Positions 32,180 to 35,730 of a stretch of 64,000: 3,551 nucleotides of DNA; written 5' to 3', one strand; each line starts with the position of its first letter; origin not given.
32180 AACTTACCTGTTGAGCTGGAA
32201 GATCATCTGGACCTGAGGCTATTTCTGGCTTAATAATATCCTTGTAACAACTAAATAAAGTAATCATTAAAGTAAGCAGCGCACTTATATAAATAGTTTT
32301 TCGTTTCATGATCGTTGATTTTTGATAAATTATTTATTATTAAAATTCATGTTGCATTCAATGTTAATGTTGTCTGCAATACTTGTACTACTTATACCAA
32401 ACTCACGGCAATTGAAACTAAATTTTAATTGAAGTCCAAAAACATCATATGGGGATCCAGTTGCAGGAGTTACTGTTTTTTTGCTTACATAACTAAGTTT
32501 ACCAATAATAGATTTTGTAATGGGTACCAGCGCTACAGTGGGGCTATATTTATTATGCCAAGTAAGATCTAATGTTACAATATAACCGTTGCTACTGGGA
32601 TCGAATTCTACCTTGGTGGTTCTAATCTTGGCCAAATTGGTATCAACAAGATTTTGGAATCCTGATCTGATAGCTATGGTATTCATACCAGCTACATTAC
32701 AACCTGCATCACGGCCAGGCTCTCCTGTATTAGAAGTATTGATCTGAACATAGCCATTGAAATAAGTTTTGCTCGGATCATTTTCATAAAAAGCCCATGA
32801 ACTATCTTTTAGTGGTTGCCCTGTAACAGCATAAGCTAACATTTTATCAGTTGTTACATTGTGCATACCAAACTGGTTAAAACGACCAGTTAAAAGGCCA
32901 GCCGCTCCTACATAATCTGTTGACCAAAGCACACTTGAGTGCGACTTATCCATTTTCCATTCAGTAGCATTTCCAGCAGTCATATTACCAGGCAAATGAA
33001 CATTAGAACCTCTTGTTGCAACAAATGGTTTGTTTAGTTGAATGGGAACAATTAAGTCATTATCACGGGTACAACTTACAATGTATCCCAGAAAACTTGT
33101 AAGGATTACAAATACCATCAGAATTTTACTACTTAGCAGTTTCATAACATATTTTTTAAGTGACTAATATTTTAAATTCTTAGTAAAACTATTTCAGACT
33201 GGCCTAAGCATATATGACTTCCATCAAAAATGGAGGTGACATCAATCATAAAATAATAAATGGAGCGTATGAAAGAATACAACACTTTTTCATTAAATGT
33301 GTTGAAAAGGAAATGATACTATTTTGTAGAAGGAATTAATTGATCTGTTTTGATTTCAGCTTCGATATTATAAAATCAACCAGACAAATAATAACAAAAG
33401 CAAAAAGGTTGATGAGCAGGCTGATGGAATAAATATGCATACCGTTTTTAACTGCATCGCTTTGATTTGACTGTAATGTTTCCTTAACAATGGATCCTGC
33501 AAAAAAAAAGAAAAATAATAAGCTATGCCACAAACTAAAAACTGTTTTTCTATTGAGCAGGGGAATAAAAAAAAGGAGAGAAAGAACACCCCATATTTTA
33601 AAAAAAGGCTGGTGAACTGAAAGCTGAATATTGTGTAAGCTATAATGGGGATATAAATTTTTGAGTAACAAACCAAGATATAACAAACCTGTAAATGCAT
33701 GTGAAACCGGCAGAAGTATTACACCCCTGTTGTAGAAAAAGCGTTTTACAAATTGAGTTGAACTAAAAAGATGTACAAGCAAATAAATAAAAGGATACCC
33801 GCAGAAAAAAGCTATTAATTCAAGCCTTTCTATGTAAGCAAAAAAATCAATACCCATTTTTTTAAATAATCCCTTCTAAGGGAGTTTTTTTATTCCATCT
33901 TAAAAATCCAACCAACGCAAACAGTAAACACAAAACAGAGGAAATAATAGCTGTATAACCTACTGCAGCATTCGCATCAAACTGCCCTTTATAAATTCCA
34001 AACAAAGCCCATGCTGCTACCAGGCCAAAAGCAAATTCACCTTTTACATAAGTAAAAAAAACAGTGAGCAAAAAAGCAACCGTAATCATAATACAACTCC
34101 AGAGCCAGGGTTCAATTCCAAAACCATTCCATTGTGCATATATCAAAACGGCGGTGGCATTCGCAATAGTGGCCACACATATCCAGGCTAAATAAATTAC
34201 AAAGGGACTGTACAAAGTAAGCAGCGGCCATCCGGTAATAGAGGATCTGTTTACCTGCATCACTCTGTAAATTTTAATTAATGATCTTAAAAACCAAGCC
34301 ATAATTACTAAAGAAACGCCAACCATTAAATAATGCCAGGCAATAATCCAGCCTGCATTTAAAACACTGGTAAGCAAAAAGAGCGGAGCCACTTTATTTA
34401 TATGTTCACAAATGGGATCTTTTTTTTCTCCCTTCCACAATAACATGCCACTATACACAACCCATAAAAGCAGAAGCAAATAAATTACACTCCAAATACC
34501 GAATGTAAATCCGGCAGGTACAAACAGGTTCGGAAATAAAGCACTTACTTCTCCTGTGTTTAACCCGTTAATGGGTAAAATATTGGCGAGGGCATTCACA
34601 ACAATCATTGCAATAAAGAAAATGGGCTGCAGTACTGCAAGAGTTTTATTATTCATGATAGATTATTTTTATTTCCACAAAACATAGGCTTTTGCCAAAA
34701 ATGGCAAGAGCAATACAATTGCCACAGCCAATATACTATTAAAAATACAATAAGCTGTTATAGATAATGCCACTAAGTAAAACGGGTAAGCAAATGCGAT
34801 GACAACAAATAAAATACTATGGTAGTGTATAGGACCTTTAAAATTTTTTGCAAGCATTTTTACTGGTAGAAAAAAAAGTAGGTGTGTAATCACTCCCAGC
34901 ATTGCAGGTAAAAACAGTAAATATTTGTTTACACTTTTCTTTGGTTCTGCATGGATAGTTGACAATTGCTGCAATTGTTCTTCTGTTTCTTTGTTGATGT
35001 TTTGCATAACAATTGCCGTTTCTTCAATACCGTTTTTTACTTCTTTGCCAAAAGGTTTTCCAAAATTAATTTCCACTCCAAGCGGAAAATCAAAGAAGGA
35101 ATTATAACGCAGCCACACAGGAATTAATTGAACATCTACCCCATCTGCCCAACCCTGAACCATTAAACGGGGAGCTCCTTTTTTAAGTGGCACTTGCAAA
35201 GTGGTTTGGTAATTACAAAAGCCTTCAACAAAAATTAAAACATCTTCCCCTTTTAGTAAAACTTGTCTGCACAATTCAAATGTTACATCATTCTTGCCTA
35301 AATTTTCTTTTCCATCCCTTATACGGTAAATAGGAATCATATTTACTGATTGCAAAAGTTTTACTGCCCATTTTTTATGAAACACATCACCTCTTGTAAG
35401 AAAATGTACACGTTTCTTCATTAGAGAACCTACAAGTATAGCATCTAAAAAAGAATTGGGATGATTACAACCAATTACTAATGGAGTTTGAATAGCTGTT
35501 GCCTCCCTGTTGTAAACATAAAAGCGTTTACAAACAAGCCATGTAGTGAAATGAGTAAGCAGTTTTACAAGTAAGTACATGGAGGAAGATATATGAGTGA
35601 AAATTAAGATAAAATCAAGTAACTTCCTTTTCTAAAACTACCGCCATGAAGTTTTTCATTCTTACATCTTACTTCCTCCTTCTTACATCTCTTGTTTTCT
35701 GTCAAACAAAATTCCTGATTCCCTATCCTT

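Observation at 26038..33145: Redox cluster without a catalytic subunit: possible quinol-to-cell-surface electron conduit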

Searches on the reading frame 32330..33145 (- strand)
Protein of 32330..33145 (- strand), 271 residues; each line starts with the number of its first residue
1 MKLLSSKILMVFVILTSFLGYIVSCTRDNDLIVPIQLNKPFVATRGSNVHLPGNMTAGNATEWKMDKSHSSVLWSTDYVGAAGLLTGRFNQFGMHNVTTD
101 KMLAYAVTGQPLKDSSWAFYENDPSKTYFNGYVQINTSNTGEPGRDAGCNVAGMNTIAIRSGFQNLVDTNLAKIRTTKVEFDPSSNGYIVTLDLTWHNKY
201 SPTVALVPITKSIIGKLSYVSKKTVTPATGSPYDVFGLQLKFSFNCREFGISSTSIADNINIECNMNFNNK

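Call 4: search_protein_families(library=pfam, proteins=[window:32330-33145:-], max_evalue=0.01)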
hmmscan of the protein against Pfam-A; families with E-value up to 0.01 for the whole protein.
window:32330-33145:- (271 aa): 1 family
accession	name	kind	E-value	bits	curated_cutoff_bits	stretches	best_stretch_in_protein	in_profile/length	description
PF04264.18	YceI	-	1.8e-07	32.1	23.7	1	63-268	1-150/150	YceI-like domain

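Call 5: search_protein_families(library=ncbifam, proteins=[window:32330-33145:-], max_evalue=0.01)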
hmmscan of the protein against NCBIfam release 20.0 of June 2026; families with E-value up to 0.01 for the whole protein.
window:32330-33145:- (271 aa): 0 families

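Call 91: search_solved_structures(query=window:32330-33145:-, max_evalue=1)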
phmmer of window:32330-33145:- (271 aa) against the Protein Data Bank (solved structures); distinct sequences matched with E-value up to 1: 1.
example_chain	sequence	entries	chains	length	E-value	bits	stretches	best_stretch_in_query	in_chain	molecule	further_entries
2v72_A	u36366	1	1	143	0.34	13.9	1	175-232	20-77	EXO-ALPHA-SIALIDASE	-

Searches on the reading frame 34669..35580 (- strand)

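Call 46: search_protein_families(library=pfam, proteins=[window:34669-35580:-], max_evalue=0.001)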
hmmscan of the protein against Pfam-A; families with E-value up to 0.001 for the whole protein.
window:34669-35580:- (303 aa): 1 family
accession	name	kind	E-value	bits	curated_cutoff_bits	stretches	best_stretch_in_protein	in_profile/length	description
PF01553.26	Acyltransferase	-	8.1e-15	55.2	23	1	20-157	2-131/132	Acyltransferase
